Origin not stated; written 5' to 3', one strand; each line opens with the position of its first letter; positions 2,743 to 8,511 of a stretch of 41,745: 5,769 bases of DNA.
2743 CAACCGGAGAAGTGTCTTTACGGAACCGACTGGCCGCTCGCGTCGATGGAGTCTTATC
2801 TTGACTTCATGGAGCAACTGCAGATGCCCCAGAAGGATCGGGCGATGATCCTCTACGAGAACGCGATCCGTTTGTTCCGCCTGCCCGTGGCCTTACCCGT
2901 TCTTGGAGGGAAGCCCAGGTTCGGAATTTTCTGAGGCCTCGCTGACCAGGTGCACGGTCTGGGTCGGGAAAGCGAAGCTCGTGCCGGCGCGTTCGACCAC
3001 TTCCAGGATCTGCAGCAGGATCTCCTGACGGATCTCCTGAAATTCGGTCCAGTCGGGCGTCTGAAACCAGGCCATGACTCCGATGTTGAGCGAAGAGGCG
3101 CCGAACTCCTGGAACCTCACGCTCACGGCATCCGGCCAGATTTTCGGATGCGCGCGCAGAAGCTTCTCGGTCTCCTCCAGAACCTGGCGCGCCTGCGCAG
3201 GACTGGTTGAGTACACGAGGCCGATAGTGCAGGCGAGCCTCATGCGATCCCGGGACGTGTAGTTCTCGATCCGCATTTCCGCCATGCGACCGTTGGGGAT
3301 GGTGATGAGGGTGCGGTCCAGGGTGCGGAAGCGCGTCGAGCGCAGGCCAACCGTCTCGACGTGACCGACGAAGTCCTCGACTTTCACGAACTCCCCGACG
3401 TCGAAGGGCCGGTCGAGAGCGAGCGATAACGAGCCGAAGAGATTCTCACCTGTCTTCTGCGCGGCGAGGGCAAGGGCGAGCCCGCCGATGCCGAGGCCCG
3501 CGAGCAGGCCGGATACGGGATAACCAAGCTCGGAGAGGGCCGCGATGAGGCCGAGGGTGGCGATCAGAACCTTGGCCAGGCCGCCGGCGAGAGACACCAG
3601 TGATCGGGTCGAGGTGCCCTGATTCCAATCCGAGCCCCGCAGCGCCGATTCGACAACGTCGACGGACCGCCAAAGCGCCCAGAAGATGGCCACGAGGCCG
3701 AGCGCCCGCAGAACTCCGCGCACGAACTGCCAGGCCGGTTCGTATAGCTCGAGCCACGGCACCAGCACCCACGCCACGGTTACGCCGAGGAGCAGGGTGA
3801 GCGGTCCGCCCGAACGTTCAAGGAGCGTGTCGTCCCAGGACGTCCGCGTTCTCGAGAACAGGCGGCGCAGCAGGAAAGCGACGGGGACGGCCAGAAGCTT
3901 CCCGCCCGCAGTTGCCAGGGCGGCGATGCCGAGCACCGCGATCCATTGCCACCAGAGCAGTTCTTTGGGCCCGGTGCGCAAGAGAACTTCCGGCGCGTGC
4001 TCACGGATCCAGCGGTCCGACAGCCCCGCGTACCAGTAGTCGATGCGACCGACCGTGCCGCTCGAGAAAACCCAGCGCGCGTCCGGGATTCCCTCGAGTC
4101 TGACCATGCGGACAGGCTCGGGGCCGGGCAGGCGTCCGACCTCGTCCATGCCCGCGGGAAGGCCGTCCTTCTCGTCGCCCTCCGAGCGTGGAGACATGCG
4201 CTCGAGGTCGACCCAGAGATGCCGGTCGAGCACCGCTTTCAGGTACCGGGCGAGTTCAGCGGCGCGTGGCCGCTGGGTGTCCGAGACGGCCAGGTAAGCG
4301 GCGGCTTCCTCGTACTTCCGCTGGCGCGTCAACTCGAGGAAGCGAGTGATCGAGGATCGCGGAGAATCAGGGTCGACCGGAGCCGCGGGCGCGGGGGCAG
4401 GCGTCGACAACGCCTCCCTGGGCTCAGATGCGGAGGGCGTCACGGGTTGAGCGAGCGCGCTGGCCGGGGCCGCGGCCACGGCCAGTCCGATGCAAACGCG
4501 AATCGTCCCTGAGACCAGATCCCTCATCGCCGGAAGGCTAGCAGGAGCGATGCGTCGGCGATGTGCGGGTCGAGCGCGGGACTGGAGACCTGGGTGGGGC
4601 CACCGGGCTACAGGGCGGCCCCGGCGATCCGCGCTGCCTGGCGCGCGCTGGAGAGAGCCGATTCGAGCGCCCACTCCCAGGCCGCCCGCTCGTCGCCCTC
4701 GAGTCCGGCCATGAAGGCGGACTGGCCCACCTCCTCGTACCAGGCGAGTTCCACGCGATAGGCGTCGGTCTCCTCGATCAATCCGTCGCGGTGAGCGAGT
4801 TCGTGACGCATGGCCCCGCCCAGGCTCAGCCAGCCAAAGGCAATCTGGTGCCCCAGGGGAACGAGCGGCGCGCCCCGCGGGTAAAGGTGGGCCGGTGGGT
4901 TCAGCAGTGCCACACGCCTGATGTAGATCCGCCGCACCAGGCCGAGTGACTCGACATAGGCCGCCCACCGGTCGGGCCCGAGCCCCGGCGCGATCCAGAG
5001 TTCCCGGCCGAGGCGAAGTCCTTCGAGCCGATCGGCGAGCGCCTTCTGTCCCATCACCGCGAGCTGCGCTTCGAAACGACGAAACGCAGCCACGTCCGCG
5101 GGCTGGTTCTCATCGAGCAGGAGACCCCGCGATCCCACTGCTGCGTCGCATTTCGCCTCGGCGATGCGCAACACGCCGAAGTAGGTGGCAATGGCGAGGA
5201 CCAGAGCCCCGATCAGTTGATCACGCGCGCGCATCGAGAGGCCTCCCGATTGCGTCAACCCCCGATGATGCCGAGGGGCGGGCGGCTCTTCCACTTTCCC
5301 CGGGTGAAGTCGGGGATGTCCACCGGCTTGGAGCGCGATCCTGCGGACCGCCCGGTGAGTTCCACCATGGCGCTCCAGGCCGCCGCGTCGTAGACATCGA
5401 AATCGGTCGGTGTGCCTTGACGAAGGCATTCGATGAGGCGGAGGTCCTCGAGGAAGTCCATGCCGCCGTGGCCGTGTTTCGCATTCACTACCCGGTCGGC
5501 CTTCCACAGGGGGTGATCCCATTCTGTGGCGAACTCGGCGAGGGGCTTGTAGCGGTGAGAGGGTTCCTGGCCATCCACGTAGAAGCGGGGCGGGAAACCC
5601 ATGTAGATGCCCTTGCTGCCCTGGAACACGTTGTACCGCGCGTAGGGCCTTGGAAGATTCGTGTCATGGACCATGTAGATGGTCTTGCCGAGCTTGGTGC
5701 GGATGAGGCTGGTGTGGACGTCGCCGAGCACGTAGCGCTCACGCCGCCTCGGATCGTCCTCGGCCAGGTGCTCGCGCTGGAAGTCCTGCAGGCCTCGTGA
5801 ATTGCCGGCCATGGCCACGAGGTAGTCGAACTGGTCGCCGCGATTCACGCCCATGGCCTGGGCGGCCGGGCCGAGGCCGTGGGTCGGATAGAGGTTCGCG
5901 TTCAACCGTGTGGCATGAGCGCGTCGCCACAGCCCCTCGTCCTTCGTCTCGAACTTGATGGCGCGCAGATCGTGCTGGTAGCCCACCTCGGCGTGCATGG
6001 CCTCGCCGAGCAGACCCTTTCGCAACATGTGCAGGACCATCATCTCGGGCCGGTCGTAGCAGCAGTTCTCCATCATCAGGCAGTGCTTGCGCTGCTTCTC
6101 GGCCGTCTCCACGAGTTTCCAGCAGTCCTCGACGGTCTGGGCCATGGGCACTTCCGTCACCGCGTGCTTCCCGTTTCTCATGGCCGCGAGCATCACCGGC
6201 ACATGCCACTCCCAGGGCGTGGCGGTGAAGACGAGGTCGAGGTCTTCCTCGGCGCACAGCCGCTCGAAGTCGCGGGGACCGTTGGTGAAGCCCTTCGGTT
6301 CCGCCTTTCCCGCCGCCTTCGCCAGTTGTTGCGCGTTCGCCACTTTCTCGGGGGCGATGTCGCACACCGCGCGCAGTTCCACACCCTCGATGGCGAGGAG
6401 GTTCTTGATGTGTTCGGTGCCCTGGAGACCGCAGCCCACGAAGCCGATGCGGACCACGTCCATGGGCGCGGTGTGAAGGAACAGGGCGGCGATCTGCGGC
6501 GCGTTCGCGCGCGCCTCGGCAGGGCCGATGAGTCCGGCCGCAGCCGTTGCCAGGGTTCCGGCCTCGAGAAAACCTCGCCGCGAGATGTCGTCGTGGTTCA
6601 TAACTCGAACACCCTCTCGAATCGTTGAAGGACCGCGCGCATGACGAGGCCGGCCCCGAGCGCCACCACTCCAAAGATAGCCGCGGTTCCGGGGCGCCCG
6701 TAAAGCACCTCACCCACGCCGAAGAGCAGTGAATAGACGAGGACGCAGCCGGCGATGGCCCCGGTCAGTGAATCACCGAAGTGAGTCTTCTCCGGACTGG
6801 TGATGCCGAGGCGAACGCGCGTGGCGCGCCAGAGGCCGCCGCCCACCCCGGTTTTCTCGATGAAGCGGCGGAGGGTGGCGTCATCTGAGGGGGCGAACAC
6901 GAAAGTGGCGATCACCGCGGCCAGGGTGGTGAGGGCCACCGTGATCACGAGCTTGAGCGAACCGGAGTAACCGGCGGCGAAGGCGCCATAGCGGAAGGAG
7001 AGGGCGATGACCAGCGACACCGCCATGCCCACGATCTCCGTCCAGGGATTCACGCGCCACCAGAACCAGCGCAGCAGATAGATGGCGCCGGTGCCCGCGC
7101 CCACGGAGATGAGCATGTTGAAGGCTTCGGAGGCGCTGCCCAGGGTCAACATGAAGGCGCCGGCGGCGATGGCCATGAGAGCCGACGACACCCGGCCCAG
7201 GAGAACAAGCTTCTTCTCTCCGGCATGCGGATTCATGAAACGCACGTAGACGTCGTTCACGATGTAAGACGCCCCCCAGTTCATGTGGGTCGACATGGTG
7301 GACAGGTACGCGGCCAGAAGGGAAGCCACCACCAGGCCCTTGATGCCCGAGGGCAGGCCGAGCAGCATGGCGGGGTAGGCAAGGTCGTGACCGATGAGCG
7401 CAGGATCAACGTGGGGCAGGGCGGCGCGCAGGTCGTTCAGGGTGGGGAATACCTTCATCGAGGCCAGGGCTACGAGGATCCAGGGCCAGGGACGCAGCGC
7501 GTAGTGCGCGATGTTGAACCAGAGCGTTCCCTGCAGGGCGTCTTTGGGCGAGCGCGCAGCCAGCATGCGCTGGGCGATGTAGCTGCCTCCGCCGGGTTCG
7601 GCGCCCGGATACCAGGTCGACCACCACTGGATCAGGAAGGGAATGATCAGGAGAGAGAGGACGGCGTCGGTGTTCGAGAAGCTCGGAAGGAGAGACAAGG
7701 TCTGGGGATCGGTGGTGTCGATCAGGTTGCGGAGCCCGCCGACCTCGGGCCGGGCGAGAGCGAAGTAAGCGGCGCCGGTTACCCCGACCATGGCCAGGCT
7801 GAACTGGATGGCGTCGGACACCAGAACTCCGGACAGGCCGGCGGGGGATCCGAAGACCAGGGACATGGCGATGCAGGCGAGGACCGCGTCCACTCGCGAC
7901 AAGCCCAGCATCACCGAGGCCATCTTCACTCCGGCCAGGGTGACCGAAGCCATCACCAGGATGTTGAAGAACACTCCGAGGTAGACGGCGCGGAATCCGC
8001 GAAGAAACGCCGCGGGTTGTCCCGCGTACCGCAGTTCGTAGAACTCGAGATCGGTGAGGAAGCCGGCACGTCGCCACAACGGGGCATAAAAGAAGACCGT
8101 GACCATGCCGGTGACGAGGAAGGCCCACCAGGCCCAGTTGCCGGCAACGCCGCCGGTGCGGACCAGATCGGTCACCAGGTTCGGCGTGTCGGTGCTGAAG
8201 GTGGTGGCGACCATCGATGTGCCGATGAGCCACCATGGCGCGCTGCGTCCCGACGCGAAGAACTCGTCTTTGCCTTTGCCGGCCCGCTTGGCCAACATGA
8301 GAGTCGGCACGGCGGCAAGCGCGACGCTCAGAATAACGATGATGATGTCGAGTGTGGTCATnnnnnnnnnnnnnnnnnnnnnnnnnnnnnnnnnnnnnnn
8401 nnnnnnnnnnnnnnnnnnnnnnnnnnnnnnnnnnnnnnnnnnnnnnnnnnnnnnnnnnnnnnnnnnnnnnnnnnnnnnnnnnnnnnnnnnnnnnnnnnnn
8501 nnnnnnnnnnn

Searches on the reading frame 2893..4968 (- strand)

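Call 76: search_protein_families(library=pfam, proteins=[window:2893-4968:-], max_evalue=0.00001)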
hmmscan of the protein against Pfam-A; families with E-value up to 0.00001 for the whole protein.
window:2893-4968:- (691 aa): 3 families
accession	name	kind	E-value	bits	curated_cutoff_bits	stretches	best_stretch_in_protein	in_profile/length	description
PF00924.24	MS_channel_2nd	-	1.3e-17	64.1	20.2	1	508-571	4-67/68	Mechanosensitive ion channel, beta-domain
PF21082.3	MS_channel_3rd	-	1.7e-14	54.4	21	1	580-664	3-87/88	Mechanosensitive ion channel MscS, C-terminal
PF21088.3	MS_channel_1st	-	1.6e-09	38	23.1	1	464-504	2-42/42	Mechanosensitive ion channel, transmembrane helices 2/3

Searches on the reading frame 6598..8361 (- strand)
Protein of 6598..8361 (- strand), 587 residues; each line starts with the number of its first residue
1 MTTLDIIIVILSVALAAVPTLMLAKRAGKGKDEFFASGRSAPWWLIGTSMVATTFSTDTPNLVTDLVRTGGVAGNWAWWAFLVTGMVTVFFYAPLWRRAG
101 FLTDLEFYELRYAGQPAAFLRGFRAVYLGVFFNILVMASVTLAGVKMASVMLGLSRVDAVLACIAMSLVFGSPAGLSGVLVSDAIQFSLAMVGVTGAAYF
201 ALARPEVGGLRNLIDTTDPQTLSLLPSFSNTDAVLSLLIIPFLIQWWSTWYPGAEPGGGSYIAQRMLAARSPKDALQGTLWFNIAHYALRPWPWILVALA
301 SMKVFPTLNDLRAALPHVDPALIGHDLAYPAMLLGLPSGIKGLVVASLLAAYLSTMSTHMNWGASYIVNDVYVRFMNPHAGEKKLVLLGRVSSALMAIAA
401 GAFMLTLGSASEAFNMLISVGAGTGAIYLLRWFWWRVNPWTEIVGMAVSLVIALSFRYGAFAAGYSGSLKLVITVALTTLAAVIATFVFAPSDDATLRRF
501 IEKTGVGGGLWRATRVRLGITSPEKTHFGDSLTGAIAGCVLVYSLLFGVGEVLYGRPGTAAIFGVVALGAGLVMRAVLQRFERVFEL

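Call 76: search_protein_families(library=pfam, proteins=[window:6598-8361:-], max_evalue=0.00001)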
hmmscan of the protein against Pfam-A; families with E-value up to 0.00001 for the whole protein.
window:6598-8361:- (587 aa): 1 family
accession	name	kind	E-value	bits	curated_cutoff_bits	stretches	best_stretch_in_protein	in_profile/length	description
PF00474.23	SSF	-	1.6e-22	80.4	22.8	1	34-445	1-402/406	Sodium:solute symporter family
